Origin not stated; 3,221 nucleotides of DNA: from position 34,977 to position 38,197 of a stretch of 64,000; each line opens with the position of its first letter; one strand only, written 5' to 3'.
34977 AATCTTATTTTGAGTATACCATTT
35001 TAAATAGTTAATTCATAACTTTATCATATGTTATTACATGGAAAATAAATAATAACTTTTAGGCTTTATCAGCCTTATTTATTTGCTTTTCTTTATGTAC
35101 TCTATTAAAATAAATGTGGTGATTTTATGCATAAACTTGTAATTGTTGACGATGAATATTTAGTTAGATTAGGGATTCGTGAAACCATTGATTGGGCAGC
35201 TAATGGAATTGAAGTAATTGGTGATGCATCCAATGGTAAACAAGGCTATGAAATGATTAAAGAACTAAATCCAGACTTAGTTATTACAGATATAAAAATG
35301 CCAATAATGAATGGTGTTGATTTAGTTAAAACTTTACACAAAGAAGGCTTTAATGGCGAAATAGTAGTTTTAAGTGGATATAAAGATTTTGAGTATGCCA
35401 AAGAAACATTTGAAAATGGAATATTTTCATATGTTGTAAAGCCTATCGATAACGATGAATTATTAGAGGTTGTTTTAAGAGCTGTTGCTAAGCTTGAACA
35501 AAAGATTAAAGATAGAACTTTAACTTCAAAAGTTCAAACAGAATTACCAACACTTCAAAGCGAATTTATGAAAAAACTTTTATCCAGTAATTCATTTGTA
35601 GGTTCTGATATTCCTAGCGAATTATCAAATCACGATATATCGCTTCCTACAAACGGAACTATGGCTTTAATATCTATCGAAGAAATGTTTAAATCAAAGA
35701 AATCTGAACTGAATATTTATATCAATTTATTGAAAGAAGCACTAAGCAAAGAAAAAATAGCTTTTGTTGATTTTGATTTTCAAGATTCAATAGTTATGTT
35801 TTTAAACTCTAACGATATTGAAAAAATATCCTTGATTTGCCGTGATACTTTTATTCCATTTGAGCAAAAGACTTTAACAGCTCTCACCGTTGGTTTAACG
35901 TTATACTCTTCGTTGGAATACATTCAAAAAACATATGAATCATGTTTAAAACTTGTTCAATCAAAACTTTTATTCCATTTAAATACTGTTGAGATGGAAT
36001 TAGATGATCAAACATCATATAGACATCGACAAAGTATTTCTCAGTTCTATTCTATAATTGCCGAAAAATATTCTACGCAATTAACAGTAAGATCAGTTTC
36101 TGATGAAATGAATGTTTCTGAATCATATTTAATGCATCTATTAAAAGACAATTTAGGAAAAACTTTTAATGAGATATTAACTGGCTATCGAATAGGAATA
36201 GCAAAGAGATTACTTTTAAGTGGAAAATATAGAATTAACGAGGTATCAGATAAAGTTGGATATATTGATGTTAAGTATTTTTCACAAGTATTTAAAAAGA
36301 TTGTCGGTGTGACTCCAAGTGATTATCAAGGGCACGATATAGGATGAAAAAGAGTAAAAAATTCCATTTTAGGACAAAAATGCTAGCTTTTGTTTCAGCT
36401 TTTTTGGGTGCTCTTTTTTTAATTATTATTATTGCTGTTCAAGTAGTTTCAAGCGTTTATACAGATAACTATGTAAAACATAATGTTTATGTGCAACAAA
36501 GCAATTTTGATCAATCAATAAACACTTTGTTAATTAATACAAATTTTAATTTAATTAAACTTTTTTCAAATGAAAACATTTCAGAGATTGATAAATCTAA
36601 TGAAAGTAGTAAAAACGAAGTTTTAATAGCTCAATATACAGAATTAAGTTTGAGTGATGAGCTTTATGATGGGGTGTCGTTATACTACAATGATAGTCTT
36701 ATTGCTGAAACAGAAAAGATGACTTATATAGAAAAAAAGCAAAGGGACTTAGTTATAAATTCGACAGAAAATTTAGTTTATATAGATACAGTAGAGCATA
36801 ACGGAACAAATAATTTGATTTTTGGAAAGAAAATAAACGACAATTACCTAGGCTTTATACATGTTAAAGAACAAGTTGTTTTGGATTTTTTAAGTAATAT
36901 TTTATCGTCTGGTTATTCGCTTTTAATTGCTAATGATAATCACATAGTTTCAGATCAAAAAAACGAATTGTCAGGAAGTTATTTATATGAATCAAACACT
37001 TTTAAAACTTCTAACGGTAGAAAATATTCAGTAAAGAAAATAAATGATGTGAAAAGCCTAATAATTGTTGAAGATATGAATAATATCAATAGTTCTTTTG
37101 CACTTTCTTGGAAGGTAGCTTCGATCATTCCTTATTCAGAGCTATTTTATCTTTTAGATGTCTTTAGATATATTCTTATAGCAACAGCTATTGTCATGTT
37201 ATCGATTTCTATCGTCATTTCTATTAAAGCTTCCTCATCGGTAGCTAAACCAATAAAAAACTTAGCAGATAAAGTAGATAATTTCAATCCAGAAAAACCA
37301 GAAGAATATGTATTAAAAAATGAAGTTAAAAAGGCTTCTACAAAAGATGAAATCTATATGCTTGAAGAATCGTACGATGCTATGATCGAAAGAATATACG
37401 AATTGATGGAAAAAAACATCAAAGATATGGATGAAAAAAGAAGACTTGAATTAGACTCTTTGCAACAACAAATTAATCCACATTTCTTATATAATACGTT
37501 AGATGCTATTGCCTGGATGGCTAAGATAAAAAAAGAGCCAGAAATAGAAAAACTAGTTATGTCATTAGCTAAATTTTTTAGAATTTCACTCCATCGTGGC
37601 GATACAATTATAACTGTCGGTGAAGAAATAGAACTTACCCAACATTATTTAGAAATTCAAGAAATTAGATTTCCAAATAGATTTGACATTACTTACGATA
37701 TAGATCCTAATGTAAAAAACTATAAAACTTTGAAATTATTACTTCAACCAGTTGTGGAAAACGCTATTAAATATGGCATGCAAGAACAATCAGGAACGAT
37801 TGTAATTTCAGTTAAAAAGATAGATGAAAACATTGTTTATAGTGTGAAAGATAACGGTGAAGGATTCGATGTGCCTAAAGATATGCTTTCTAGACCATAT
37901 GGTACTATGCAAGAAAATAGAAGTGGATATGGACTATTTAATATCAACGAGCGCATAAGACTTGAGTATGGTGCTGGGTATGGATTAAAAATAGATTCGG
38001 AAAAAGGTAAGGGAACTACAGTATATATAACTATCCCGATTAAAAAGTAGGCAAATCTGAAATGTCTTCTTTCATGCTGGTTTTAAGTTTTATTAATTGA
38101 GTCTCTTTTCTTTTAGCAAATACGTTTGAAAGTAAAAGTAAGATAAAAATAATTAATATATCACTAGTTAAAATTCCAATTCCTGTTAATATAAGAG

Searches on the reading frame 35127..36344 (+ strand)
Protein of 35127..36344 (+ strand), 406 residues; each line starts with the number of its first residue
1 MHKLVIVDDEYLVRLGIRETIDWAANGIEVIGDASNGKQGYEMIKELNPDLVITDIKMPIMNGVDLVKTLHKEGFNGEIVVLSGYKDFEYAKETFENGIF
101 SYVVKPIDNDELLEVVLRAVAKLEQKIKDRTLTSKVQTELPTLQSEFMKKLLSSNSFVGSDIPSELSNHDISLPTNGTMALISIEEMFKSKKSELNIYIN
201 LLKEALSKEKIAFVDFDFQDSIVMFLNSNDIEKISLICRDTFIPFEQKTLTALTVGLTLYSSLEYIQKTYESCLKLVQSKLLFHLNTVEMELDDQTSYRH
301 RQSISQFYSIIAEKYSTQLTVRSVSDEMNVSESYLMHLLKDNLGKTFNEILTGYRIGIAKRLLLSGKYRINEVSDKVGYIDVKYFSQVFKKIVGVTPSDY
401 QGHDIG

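Call 7: search_protein_families(library=pfam, proteins=[window:35127-36344:+])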
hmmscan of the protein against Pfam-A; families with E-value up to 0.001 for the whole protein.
window:35127-36344:+ (406 aa): 3 families
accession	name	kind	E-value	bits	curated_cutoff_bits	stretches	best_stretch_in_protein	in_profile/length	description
PF00072.30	Response_reg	-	3.5e-25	88.8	30.2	1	5-116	2-110/111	Response regulator receiver domain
PF12833.13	HTH_18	-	4.5e-18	65.8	33.6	1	325-401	2-78/80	Helix-turn-helix domain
PF00165.29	HTH_AraC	-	2.1e-17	63.2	26.6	2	365-400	6-40/42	Bacterial regulatory helix-turn-helix proteins, AraC family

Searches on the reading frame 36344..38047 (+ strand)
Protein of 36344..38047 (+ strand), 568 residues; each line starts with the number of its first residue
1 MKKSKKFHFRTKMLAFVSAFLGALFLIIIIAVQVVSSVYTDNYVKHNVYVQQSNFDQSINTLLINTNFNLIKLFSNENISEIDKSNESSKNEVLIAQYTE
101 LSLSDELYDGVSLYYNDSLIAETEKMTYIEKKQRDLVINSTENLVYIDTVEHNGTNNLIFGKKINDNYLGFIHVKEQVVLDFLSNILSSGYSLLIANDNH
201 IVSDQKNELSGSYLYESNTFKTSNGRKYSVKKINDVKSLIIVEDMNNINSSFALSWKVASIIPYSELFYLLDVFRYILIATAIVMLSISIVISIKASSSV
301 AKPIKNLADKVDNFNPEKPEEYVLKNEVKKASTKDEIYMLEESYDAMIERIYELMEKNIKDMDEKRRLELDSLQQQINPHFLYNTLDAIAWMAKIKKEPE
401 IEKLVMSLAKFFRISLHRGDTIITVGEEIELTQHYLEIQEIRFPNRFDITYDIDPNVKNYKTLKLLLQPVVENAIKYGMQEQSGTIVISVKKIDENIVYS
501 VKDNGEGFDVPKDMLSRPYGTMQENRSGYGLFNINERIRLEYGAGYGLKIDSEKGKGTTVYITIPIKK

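Call 7: search_protein_families(library=pfam, proteins=[window:36344-38047:+])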
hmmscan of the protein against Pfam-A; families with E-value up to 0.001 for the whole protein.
window:36344-38047:+ (568 aa): 3 families
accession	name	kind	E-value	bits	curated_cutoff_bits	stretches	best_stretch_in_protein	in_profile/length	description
PF06580.19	His_kinase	-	1.5e-28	99.3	25.2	1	369-447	2-81/81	Histidine kinase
PF02518.31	HATPase_c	-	1.3e-13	51.8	26.4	1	461-567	4-110/111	Histidine kinase-, DNA gyrase B-, and HSP90-like ATPase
PF13581.12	HATPase_c_2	-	0.0003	21.3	27.4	1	463-534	32-105/127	Histidine kinase-like ATPase domain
